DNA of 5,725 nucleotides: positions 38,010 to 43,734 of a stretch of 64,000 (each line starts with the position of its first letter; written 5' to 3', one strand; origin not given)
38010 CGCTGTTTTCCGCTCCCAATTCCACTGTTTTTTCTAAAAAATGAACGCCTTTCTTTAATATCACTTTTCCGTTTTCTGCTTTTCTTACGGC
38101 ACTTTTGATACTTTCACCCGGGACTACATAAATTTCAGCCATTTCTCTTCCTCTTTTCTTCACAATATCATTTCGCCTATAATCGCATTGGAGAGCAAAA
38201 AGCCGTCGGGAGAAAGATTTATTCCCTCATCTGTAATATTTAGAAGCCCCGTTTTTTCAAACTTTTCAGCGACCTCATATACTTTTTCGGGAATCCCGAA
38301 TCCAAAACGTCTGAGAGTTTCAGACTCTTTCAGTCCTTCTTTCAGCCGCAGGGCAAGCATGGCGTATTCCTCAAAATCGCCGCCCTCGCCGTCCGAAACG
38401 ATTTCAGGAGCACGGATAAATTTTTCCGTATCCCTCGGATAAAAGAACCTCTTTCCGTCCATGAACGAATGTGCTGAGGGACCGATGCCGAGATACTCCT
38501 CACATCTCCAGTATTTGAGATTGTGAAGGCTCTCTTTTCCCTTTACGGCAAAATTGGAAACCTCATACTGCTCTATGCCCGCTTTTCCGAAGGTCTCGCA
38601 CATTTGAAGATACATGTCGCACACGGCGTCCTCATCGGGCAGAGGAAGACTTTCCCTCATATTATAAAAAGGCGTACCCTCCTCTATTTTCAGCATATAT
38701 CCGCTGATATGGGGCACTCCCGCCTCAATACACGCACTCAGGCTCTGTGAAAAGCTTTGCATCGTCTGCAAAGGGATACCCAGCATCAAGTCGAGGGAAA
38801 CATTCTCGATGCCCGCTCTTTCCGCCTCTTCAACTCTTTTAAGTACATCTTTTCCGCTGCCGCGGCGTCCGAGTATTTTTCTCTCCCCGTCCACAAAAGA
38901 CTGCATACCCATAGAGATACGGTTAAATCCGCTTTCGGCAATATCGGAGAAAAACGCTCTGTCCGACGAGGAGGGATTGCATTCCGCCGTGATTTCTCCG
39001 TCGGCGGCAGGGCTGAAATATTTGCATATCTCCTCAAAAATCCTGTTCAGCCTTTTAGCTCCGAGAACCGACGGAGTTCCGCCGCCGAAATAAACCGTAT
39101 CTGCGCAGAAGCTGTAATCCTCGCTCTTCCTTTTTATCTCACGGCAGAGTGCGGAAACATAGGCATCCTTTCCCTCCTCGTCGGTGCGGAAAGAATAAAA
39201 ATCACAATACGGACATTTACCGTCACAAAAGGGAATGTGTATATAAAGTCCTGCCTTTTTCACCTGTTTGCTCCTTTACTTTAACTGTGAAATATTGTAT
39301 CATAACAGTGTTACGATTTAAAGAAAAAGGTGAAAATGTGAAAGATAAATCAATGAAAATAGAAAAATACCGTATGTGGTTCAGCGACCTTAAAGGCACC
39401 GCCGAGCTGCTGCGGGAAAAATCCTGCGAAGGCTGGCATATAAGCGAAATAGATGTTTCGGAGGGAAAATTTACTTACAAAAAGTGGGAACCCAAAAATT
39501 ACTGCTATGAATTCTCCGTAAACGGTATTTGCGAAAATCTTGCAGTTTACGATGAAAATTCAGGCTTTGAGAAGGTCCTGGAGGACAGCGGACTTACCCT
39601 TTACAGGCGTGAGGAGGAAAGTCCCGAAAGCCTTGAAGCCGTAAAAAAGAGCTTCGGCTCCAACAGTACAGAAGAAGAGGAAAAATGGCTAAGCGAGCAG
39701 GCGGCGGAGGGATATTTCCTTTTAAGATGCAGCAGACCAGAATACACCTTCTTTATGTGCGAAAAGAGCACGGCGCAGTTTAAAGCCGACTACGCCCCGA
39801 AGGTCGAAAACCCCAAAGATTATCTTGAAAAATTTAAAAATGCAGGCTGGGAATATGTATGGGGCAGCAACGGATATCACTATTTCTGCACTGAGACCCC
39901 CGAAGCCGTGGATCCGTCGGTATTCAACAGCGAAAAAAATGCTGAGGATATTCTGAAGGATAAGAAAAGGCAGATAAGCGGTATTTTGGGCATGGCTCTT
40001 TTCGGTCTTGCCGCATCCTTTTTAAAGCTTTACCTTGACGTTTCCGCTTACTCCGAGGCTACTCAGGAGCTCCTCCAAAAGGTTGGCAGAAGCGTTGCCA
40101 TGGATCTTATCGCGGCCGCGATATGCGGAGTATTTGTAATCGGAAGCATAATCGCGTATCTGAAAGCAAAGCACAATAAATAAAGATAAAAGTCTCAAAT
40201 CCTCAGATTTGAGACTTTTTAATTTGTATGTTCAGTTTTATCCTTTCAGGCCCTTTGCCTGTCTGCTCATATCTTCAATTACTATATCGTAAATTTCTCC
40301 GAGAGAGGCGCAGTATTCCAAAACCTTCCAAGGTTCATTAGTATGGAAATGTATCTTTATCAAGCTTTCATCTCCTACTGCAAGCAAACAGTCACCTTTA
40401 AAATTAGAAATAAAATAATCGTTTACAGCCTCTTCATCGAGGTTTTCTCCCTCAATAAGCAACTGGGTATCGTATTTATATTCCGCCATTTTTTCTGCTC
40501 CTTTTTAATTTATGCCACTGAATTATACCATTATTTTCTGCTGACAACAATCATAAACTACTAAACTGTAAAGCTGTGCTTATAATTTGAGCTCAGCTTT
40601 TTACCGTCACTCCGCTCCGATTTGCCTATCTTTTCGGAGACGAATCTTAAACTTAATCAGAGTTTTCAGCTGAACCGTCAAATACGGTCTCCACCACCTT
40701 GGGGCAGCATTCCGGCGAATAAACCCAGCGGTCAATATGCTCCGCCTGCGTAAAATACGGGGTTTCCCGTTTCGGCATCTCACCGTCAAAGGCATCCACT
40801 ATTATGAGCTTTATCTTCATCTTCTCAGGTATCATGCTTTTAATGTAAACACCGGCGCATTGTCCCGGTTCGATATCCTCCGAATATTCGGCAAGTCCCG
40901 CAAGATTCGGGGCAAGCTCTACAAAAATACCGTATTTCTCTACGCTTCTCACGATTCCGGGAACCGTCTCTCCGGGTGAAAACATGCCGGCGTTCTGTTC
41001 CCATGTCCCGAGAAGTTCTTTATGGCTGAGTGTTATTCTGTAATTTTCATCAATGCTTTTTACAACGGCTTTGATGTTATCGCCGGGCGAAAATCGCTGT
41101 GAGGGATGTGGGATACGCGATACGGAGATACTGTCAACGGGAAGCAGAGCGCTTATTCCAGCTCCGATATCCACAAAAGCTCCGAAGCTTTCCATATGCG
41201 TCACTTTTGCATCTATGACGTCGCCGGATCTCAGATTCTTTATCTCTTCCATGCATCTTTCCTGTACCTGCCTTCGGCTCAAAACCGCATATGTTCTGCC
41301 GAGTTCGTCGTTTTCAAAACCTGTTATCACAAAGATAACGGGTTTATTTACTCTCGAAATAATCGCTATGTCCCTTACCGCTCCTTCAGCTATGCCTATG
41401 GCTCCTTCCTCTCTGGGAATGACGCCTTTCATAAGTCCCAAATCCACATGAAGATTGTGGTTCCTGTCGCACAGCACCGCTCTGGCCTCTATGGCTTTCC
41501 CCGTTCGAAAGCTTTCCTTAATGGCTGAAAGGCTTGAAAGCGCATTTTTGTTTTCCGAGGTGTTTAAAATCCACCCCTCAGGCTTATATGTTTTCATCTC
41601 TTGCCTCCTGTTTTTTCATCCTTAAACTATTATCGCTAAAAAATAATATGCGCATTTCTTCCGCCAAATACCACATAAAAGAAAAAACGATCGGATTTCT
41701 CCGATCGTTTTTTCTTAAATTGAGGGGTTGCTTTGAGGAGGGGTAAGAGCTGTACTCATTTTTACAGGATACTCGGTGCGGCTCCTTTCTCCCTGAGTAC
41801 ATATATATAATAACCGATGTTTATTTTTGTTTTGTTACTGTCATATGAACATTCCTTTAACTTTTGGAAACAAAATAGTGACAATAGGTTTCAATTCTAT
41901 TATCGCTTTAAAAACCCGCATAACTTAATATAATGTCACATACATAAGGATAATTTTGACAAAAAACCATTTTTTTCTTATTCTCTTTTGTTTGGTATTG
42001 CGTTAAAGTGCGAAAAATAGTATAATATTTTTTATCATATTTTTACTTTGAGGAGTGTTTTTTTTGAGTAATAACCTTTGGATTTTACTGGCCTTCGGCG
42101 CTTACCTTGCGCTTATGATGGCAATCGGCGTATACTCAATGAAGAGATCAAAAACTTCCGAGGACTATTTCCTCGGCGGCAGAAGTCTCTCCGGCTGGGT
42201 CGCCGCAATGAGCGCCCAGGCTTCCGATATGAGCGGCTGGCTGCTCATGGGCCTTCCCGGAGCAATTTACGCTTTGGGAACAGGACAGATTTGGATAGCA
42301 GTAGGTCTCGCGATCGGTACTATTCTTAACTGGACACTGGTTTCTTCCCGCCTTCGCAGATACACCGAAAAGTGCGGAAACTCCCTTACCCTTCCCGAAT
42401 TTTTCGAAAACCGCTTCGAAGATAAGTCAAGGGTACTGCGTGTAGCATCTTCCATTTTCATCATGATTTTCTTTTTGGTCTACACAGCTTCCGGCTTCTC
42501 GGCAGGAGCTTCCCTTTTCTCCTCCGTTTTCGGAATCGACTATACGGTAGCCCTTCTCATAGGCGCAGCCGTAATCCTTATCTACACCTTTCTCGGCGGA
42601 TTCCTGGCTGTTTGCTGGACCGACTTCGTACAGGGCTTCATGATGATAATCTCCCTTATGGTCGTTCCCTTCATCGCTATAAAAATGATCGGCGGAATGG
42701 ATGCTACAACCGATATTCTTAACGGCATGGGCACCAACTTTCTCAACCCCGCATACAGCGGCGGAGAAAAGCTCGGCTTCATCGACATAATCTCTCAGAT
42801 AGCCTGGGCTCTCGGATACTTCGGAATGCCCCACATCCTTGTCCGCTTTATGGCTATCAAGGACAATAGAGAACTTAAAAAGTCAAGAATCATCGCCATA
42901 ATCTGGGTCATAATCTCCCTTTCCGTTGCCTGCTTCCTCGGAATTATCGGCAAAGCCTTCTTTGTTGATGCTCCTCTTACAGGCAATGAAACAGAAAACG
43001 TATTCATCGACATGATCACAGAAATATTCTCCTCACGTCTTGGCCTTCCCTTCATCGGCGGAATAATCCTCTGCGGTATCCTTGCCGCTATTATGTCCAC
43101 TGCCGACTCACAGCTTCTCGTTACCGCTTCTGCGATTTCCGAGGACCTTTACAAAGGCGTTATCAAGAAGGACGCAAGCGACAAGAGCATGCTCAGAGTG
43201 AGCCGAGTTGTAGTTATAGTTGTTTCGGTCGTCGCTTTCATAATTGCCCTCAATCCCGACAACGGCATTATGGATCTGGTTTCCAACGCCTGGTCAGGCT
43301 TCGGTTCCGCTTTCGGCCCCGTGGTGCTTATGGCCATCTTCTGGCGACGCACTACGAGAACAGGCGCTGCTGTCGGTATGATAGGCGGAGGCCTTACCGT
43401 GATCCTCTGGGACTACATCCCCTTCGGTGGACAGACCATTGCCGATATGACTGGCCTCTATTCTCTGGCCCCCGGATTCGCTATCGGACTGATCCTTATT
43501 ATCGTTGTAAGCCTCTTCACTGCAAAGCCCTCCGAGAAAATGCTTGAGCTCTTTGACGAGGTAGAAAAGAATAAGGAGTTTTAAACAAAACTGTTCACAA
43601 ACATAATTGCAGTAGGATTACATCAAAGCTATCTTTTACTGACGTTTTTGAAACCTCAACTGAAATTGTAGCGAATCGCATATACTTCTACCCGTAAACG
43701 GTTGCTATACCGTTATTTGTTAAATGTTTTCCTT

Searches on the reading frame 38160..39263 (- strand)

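Call 7: search_protein_families(library=pfam, proteins=[window:38160-39263:-])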
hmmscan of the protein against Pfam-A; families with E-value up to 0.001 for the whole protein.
window:38160-39263:- (367 aa): 2 families
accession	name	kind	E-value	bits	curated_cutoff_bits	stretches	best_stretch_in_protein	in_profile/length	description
PF04055.27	Radical_SAM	-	3.1e-23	83.2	29.5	1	7-175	1-163/166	Radical SAM superfamily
PF06969.22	HemN_C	-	4.1e-06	27.2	24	1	298-357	8-67/67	HemN C-terminal domain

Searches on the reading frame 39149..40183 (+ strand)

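Call 7: search_protein_families(library=pfam, proteins=[window:39149-40183:+])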
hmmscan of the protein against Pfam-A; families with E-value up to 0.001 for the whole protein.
window:39149-40183:+ (344 aa): 1 family
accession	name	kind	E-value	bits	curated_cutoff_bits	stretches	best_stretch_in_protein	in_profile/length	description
PF11193.13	DUF2812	-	5.9e-23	81.7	27.8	1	174-266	2-95/110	Protein of unknown function (DUF2812)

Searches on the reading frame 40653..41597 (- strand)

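Call 7: search_protein_families(library=pfam, proteins=[window:40653-41597:-])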
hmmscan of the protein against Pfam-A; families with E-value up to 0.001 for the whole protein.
window:40653-41597:- (314 aa): 2 families
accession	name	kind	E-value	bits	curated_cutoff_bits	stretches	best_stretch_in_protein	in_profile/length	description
PF00575.29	S1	-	1.7e-23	83.2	22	1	123-193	3-74/74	S1 RNA binding domain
PF23459.1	S1_RRP5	-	8.1e-12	46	27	1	122-184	1-63/72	RRP5 S1 domain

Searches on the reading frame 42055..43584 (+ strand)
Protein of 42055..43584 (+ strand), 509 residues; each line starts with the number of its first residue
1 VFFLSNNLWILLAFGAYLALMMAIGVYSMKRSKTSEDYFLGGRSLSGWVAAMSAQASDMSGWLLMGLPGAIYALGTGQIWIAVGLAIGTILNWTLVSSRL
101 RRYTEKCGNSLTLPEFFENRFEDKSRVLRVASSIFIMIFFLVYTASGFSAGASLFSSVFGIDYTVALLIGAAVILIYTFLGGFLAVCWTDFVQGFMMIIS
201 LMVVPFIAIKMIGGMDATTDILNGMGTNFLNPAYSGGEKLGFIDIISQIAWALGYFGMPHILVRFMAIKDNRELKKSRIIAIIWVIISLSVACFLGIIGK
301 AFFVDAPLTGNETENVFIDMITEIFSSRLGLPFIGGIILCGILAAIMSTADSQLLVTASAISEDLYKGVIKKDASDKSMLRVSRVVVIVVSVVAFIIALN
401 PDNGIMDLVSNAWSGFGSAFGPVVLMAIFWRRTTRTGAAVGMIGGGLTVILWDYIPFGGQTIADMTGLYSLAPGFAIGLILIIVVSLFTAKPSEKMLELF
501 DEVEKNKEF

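Call 7: search_protein_families(library=pfam, proteins=[window:42055-43584:+])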
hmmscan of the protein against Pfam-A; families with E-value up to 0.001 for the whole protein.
window:42055-43584:+ (509 aa): 1 family
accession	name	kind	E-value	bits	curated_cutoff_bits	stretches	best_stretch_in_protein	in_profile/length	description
PF00474.23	SSF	-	6.2e-103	345.2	22.8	1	38-445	1-406/406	Sodium:solute symporter family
